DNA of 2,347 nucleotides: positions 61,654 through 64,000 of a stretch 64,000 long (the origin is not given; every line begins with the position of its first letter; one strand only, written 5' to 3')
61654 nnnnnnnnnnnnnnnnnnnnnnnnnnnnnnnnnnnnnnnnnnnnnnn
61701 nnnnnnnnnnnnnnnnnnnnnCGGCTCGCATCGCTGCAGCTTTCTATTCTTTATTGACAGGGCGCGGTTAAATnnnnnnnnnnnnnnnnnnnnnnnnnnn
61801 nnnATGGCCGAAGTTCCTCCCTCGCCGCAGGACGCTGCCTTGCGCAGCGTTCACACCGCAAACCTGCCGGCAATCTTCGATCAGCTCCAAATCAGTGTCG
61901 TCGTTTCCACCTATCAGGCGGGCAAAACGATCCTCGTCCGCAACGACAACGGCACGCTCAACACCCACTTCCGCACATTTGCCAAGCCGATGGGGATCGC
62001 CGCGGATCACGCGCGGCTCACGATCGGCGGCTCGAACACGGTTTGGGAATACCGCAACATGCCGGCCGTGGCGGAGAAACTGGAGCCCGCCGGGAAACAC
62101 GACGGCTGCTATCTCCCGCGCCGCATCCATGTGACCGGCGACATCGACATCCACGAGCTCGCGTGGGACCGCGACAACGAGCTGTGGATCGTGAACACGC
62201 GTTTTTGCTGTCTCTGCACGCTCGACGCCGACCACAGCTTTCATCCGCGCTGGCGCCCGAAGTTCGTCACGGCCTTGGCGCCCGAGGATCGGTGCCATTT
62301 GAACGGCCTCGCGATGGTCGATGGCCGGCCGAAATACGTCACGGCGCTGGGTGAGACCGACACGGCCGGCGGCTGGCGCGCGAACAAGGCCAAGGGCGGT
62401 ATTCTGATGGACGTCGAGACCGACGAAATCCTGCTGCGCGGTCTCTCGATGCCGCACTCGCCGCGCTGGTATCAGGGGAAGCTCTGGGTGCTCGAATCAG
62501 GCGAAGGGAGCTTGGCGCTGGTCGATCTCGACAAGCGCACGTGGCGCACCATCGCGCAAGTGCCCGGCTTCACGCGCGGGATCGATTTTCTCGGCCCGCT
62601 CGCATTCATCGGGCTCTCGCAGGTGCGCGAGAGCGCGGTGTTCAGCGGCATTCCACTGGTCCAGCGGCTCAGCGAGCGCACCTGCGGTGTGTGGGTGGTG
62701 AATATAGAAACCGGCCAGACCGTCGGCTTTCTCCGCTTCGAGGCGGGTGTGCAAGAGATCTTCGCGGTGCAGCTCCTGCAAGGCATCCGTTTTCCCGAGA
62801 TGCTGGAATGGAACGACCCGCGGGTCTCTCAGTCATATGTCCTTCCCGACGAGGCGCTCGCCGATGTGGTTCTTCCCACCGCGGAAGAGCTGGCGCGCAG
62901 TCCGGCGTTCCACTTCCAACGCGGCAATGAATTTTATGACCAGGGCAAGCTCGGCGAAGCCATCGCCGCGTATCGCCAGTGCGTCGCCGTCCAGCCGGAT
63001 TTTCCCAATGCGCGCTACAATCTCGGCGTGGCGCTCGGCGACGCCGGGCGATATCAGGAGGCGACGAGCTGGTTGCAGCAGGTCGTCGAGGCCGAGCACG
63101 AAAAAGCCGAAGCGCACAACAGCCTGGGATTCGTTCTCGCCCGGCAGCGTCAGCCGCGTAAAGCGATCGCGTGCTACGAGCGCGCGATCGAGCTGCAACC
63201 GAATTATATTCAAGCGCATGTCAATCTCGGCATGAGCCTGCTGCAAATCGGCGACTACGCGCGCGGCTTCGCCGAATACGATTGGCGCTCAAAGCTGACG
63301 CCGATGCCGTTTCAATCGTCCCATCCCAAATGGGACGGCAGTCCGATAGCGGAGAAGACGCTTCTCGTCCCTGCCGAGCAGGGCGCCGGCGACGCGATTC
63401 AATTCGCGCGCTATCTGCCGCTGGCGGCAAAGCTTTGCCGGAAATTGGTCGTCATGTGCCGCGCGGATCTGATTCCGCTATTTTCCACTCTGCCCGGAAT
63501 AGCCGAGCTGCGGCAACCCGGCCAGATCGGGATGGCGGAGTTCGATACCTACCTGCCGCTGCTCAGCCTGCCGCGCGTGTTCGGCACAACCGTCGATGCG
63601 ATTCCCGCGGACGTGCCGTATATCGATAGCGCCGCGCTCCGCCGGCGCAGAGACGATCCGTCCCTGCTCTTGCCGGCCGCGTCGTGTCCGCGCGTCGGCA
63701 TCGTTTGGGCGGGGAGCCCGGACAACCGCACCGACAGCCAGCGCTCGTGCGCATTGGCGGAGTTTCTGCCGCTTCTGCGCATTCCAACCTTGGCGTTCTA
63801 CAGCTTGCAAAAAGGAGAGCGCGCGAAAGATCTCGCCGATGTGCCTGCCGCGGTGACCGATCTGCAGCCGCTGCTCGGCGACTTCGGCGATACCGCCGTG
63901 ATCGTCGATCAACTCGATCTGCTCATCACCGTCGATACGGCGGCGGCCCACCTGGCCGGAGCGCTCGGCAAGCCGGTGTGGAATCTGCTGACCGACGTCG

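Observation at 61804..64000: Long ORF missing from the supplied track: TIGR03032/DUF4915-like + TPR + GT9 fusion protein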

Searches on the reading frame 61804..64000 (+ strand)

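Call 4: search_protein_families(library=pfam, proteins=[window:61804-64000:+], max_evalue=0.01)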
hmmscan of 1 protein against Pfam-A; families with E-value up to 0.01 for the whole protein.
window:61804-64000:+ (732 aa): 22 families
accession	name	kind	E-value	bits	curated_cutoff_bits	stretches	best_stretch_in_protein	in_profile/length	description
PF16261.11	DUF4915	-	3.2e-132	441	35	1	20-334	2-316/316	Domain of unknown function (DUF4915)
PF13414.12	TPR_11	-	5.9e-26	90.3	26.8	3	374-413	1-40/42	TPR repeat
PF00515.34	TPR_1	-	1.7e-23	81.9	27.8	2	435-468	1-34/34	Tetratricopeptide repeat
PF07719.23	TPR_2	-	1e-20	72.5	27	2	435-468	1-34/34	Tetratricopeptide repeat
PF13432.12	TPR_16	-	9.2e-17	61.6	32.7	2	372-429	2-59/65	Tetratricopeptide repeat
PF13181.12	TPR_8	-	2.1e-16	59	25.7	2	435-468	1-34/34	Tetratricopeptide repeat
PF13431.12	TPR_17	-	7.2e-16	57.5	24.4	2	457-487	1-31/34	Tetratricopeptide repeat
PF13424.12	TPR_12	-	8.2e-14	52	30.1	3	402-465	4-75/77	Tetratricopeptide repeat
PF14559.12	TPR_19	-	2e-12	47.7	25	1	378-439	2-63/68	Tetratricopeptide repeat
PF13428.12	TPR_14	-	7.6e-11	42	23.5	2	436-476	2-42/44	Tetratricopeptide repeat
PF13374.12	TPR_10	-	2.4e-09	37.4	27.5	1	403-429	4-30/42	Tetratricopeptide repeat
PF24575.1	TPR_Slam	-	2.8e-09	37.8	35.2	1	370-421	50-101/104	Surface lipoprotein assembly modifier, N-terminal TPR repeats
PF13371.12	TPR_9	-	1e-07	32.3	35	1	444-495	4-55/73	Tetratricopeptide repeat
PF23914.1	TPR_CcmH_CycH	-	7.2e-07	29.6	42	1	380-465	63-151/158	Cytochrome c-type biogenesis protein H TPR domain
PF12895.13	ANAPC3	-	1.2e-05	25.9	27.2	1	414-488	2-75/82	Anaphase-promoting complex, cyclosome, subunit 3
PF01075.23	Glyco_transf_9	-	0.0079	16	22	0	694-725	174-205/247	Glycosyltransferase family 9 (heptosyltransferase)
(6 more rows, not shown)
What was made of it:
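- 62902..63273 (+): Three tetratricopeptide repeats (residues ~367-490) linking the propeller to the transferase. TPR_1, TPR_2 and TPR_11 hits at E 1e-20 to 1e-26 (call 4).
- On TPR repeat proteins: TPR_1 82 bits, TPR_2 72 bits, TPR_11 90 bits, with three units at about residues 367-490 (call 4).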

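Call 5: search_protein_families(library=ncbifam, proteins=[window:61804-64000:+], max_evalue=0.01)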
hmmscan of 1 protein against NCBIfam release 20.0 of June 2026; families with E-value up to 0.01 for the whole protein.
window:61804-64000:+ (732 aa): 24 families
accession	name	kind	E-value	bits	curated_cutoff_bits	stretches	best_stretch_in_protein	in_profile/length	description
TIGR03032.1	TIGR03032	hypoth_equivalog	4.9e-126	420.2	251.5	1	16-338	4-326/335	TIGR03032 family protein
NF040959.1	MamA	equivalog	4.9e-16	58.8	200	1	370-485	74-189/204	magnetosome protein MamA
NF033762.1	social_mot_Tgl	equivalog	9.4e-15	54.6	225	1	404-493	34-124/252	social motility TPR repeat lipoprotein Tgl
TIGR02917.1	PEP_TPR_lipo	equivalog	4.2e-12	44.8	312.2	1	370-487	128-245/899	XrtA/PEP-CTERM system TPR-repeat protein PrsT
TIGR02552.1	LcrH_SycD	equivalog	4e-11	42.8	104.8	2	406-486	23-103/136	SycD/LcrH family type III secretion system chaperone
NF033920.0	C39_PA2778_fam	equivalog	8.9e-11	41.7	150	2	379-466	168-255/255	PA2778 family cysteine peptidase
NF033758.1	gliding_GltE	equivalog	3.3e-10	39.5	225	1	366-467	221-322/411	adventurous gliding motility TPR repeat lipoprotein GltE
TIGR02521.1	type_IV_pilW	equivalog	4.4e-10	39.5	154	1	366-486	30-152/234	type IV pilus biogenesis/stability protein PilW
NF047507.1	TPR_BatC_Lepto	exception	9.1e-08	31.8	175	1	372-475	29-136/214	TPR repeat-containing protein BatC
TIGR03939.1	PGA_TPR_OMP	equivalog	2.3e-07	29.4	366.65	1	384-484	103-203/800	poly-beta-1,6 N-acetyl-D-glucosamine export porin PgaA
NF008391.2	PRK11189.1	equivalog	4e-07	29.8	250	1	425-486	89-150/297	lipoprotein NlpI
NF053607.1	CHU_0125_OmpA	equivalog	2e-06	26.6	620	1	370-465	22-117/639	CHU_0125 family OmpA-like outer membrane integrity protein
NF052415.1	T3SS_chap_SctY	equivalog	4.1e-06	27.3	70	1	380-463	19-105/106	type III secretion apparatus assembly chaperone SctY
NF008520.0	PRK11447.1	equivalog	8.7e-06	23.8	858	1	406-469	274-337/1157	cellulose synthase complex outer membrane protein BcsC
TIGR02795.1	tol_pal_ybgF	equivalog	1.7e-05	25.4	90.1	1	369-429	41-104/119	tol-pal system protein YbgF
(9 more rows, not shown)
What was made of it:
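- On TIGR03032 / Pfam DUF4915 (PF16261): TIGR03032 scores 420 bits against a cutoff of 251.5 (calls 4, 5).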

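Call 8: search_solved_structures(query=window:61804-64000:+, max_evalue=0.01)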
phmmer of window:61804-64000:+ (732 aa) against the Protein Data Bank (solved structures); distinct sequences matched with E-value up to 0.01: 108 (the best 60 are shown).
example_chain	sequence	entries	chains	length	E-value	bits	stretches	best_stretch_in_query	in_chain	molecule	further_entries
9qhb_A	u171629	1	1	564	2.8e-59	204.5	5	371-495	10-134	Engineered tetratricopeptide repeat protein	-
7yea_A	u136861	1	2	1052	2.8e-45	158.2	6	378-476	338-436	UDP-N-acetylglucosamine--peptide N-acetylglucosaminyltransferase 110 kDa subunit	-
7ntf_A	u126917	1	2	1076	5.6e-45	157.2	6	377-476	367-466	Isoform 1 of UDP-N-acetylglucosamine--peptide N-acetylglucosaminyltransferase 110 kDa subu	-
7yeh_B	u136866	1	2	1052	4e-36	127.9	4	377-476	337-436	UDP-N-acetylglucosamine--peptide N-acetylglucosaminyltransferase 110 kDa subunit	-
9qhc_A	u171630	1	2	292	2.8e-35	125.1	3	369-485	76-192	Engineered tetratricopeptide repeat protein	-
8bu0_A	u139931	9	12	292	1.4e-30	109.6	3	369-485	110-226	Consensus tetratricopeptide repeat protein | Crystal structure of an 8-repeat consensus TPR superhelix with Zinc. | Monomer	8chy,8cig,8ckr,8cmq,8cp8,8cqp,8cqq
1w3b_A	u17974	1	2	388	3.6e-29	104.9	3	372-500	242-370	UDP-N-ACETYLGLUCOSAMINE--PEPTIDE N-ACETYLGLUCOSAMINYLTRANSFERASE 110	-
6eou_A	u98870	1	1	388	5.9e-29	104.2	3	370-495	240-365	UDP-N-acetylglucosamine--peptide N-acetylglucosaminyltransferase 110 kDa subunit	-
7y4i_A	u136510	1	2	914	4.2e-25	91.4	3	379-484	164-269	Probable UDP-N-acetylglucosamine--peptide N-acetylglucosaminyltransferase SPINDLY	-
8dtf_A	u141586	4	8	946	5.2e-25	91.1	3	380-484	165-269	Probable UDP-N-acetylglucosamine--peptide N-acetylglucosaminyltransferase SPINDLY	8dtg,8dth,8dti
7obi_A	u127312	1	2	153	3.9e-22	81.7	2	374-476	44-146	CTPR-rv4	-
6ibo_A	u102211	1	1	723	2e-15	59.5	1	378-476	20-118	UDP-N-acetylglucosamine--peptide N-acetylglucosaminyltransferase 110 kDa subunit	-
8cm9_A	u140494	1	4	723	2e-15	59.5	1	378-476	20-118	UDP-N-acetylglucosamine--peptide N-acetylglucosaminyltransferase 110 kDa subunit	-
5hgv_A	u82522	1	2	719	2e-15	59.5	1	378-476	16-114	UDP-N-acetylglucosamine--peptide N-acetylglucosaminyltransferase 110 kDa subunit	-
6q4m_A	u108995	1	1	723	2e-15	59.5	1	378-476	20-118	UDP-N-acetylglucosamine--peptide N-acetylglucosaminyltransferase 110 kDa subunit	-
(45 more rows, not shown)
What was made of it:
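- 62902..63273 (+): PDB sequence hits to OGT and SPINDLY TPRs (call 8).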
